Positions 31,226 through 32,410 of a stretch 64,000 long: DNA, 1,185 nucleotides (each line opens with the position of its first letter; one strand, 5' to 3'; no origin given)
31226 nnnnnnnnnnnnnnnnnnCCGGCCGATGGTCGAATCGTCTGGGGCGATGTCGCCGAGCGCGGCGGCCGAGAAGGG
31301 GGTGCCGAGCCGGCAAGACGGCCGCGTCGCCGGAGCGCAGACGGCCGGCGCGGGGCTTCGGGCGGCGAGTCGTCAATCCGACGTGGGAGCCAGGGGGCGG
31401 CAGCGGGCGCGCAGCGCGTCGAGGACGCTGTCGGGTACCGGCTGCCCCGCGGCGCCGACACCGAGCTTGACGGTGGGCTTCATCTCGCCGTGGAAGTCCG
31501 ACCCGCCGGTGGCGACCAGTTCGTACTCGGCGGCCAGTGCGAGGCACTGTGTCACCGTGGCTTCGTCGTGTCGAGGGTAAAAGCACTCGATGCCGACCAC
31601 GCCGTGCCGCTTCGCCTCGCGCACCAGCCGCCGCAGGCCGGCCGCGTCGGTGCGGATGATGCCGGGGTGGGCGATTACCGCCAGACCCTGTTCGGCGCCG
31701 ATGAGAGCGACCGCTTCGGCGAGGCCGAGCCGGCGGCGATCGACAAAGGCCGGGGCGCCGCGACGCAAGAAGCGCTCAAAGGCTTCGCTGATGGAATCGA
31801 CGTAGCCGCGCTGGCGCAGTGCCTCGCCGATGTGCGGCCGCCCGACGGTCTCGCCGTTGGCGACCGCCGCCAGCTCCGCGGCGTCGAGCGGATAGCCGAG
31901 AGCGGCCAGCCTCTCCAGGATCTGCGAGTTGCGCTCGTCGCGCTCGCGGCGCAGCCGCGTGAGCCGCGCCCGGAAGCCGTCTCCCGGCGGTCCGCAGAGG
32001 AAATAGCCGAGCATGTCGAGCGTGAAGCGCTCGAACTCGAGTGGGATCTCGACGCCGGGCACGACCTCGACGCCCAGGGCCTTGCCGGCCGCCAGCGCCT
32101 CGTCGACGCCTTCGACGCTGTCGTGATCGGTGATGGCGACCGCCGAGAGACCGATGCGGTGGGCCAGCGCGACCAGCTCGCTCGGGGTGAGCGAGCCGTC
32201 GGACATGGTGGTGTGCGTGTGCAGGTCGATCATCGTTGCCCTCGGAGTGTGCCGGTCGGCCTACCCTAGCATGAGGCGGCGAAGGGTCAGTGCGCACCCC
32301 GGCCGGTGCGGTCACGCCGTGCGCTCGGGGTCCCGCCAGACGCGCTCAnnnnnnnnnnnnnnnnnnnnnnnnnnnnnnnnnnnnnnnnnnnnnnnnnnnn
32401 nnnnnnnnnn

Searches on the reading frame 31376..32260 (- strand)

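Call 53: search_protein_families(library=pfam, max_evalue=0.00001, proteins=[window:31376-32260:-])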
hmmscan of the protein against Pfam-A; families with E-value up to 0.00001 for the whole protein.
window:31376-32260:- (295 aa): 1 family
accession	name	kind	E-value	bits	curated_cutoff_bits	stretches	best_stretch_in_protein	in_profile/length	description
PF02811.25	PHP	-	2.3e-13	51.2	26.4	1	12-77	1-67/164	PHP domain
